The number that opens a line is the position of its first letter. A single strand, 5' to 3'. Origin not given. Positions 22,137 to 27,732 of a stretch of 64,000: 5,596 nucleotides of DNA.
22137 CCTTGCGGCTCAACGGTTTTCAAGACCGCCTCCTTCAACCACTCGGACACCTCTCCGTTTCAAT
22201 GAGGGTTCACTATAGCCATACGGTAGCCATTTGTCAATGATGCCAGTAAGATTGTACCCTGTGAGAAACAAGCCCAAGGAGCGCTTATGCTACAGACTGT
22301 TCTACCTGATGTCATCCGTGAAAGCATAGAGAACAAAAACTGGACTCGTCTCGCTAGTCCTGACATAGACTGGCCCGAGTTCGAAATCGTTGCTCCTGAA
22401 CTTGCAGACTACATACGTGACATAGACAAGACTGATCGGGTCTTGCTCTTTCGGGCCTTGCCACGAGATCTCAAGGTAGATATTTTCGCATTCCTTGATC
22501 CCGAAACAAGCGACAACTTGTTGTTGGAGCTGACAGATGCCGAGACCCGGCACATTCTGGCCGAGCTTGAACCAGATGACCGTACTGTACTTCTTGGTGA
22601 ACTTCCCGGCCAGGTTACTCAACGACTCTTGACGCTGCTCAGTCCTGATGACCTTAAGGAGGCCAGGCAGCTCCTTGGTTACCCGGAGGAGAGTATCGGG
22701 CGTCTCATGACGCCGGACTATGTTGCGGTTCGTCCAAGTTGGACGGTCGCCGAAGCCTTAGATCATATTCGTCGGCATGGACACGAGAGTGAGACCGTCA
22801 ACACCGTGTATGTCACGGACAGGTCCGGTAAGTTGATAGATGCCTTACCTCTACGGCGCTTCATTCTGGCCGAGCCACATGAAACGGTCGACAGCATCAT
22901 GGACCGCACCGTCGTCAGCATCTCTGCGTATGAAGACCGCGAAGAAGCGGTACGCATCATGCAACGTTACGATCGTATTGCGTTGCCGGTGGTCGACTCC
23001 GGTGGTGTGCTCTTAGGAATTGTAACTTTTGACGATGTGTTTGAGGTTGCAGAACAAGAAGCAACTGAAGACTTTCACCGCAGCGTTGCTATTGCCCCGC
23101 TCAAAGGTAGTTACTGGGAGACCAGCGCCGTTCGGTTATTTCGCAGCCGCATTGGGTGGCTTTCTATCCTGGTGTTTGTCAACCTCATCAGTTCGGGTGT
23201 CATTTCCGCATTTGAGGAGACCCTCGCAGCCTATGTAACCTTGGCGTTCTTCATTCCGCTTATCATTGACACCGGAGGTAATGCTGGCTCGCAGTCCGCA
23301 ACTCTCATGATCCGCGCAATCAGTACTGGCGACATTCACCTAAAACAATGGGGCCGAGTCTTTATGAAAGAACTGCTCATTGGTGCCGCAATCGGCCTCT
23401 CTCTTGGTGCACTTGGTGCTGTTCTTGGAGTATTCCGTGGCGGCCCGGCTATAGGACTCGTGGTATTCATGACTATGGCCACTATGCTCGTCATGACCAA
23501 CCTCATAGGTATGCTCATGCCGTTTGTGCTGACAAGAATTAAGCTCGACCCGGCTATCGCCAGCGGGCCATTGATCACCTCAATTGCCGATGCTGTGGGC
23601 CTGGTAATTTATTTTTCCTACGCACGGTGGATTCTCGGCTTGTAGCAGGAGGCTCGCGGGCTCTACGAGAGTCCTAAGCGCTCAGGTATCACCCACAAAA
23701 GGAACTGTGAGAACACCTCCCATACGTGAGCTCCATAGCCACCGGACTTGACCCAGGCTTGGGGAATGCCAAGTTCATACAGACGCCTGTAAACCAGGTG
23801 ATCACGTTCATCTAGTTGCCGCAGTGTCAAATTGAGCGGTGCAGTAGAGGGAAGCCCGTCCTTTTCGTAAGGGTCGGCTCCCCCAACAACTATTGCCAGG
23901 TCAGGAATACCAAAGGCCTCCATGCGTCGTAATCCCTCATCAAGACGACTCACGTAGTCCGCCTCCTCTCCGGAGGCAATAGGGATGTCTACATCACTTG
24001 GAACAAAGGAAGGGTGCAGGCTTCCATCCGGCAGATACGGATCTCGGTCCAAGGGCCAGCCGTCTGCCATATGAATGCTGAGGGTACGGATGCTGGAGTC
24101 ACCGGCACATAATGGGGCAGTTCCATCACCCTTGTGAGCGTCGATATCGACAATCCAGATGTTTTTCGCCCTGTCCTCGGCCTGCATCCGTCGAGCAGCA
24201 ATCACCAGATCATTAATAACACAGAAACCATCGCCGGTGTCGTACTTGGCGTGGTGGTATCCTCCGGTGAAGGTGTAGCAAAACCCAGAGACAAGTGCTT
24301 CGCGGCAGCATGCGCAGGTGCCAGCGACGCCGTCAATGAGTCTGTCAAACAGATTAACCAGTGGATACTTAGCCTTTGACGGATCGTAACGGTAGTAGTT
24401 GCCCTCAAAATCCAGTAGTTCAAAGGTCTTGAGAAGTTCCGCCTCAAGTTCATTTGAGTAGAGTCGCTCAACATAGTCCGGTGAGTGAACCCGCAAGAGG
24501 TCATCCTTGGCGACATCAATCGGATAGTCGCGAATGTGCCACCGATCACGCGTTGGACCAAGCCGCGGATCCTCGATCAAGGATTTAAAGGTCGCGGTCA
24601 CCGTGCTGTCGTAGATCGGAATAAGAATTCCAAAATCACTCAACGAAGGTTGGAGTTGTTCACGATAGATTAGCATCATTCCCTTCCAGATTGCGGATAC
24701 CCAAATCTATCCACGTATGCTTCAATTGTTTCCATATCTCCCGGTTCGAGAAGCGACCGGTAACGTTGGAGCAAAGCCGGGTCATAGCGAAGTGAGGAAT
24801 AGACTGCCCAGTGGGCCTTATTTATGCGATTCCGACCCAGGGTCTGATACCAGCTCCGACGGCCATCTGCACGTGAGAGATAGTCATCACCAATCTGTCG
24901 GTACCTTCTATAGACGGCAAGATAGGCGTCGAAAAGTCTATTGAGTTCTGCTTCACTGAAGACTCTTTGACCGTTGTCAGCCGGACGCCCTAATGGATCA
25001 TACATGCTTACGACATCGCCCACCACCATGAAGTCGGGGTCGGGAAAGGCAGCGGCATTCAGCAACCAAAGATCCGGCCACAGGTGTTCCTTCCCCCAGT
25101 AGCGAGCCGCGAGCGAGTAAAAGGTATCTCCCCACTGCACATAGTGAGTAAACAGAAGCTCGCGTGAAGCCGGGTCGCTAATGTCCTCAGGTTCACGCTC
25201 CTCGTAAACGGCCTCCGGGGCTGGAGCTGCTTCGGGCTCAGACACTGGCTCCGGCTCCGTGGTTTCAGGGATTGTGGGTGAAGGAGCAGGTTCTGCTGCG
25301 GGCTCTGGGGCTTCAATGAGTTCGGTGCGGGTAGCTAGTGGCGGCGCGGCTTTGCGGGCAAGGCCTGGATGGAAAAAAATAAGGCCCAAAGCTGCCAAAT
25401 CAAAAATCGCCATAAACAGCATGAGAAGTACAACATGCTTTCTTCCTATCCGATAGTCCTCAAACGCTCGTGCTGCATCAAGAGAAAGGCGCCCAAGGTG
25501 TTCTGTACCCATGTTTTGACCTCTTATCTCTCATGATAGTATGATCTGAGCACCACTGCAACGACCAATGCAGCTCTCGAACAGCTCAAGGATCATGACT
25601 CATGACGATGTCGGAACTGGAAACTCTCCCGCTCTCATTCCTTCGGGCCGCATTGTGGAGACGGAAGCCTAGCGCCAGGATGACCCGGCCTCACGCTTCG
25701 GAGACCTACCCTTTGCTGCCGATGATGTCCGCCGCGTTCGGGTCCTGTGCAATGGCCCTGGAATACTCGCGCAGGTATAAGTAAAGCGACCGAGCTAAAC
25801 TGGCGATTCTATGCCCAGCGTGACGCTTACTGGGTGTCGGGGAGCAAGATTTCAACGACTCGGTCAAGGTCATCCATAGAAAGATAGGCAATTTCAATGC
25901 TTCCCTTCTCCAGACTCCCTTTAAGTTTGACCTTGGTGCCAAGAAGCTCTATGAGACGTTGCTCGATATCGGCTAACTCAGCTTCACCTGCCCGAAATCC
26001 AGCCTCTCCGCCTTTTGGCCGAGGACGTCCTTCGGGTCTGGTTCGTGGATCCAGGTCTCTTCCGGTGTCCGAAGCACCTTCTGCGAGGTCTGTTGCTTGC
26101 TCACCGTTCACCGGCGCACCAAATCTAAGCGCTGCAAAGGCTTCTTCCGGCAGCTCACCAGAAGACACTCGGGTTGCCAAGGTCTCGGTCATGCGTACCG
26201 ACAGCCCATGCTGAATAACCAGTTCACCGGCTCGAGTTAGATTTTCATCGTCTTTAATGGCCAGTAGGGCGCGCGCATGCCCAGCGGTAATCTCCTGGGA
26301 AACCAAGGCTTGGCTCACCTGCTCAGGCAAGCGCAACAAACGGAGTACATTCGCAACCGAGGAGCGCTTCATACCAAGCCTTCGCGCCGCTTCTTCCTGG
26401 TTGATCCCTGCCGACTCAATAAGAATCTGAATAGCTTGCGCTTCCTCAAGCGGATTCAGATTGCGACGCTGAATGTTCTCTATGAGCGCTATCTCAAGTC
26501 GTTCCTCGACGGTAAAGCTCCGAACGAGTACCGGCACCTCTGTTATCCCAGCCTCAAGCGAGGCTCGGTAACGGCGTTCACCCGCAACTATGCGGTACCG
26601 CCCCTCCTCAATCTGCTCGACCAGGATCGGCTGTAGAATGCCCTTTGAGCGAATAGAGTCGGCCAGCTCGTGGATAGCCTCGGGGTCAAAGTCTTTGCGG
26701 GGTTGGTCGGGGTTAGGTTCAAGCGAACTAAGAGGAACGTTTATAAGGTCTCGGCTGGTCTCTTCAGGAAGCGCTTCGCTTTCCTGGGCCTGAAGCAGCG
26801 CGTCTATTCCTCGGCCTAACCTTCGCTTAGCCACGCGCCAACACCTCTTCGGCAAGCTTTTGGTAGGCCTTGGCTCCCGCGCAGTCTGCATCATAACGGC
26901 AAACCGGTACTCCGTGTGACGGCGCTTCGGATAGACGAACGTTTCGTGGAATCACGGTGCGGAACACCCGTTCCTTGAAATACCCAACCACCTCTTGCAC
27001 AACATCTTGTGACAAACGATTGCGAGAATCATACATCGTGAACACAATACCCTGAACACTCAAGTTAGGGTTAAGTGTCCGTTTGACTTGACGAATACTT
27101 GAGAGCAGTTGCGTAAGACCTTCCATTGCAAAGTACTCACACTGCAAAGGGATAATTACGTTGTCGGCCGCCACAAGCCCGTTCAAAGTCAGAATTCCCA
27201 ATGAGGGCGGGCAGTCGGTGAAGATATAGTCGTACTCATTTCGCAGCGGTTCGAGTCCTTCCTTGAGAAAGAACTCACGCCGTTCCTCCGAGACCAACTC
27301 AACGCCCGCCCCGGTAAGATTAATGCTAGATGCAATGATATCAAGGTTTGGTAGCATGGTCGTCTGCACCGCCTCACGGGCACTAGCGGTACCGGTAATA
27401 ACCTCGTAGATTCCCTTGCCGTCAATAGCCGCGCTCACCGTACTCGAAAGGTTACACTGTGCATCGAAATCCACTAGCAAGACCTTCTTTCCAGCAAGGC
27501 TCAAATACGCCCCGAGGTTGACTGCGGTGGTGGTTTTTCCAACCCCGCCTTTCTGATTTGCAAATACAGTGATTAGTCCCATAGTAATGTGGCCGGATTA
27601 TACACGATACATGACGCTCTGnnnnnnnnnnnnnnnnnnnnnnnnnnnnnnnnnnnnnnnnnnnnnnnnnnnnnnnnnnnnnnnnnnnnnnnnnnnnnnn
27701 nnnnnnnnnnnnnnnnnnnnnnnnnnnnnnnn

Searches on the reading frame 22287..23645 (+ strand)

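Call 29: search_protein_families(library=pfam, proteins=[window:22287-23645:+], max_evalue=0.000001)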
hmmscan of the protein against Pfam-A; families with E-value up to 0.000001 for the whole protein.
window:22287-23645:+ (452 aa): 3 families
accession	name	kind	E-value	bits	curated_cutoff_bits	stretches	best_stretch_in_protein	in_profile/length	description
PF01769.21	MgtE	-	7.1e-34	117.2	27.6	1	323-444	1-124/125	Divalent cation transporter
PF03448.22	MgtE_N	-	3.5e-22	79.3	25.9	1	38-135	5-102/102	MgtE intracellular N domain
PF00571.33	CBS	-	9.4e-20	71.1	24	1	201-254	1-54/57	CBS domain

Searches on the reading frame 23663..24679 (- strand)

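Call 29: search_protein_families(library=pfam, proteins=[window:23663-24679:-], max_evalue=0.000001)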
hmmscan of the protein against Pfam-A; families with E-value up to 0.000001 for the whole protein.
window:23663-24679:- (338 aa): 1 family
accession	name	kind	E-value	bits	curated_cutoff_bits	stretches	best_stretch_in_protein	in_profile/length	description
PF00850.24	Hist_deacetyl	-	1.6e-37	129.9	27.9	1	53-318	29-285/298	Histone deacetylase domain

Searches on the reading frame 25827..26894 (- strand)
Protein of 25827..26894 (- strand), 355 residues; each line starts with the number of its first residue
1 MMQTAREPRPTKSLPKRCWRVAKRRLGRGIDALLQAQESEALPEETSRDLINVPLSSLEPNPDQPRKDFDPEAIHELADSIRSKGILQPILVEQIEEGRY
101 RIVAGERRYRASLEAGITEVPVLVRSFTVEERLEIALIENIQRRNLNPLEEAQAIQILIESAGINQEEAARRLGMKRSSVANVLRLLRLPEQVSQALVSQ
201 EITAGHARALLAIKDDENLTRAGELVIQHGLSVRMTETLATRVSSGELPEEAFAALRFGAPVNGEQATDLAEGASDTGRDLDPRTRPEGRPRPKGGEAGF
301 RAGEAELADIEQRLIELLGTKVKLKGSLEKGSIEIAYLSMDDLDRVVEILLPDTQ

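Call 30: search_protein_families(library=pfam, proteins=[window:25827-26894:-], max_evalue=0.000001)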
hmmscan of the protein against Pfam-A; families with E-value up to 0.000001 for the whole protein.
window:25827-26894:- (355 aa): 3 families
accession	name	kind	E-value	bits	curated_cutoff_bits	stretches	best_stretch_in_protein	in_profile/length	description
PF02195.25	ParB_N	-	2.2e-33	114.6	26.3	1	50-142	3-95/95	ParB N-terminal domain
PF17762.8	HTH_ParB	-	6.1e-31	107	22.6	1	145-243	2-100/102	ParB HTH domain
PF23552.2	ParB_C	-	8.9e-08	31.9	23.8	1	305-349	3-48/50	ParB dimerisation domain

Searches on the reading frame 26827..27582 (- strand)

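Call 30: search_protein_families(library=pfam, proteins=[window:26827-27582:-], max_evalue=0.000001)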
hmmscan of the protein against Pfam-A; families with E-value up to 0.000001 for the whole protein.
window:26827-27582:- (251 aa): 6 families
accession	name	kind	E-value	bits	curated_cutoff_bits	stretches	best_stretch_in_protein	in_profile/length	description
PF13614.12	AAA_31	-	2.3e-60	204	27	1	5-176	4-177/177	AAA domain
PF01656.29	CbiA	-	2.3e-29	102.4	25.4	1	6-227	2-125/125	CobQ/CobB/MinD/ParA nucleotide binding domain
PF06564.18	CBP_BcsQ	-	1.8e-11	44.5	21.3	1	10-246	9-232/234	Cellulose biosynthesis protein BcsQ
PF00142.24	Fer4_NifH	-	9.4e-11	42.1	25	0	10-68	7-65/271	4Fe-4S iron sulfur cluster binding proteins, NifH/frxC family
PF09140.17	MipZ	-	3e-10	40.3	20.7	1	4-167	2-150/262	ATPase MipZ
PF10609.15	ParA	-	3.5e-08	33.6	27.1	0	8-247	9-245/246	NUBPL iron-transfer P-loop NTPase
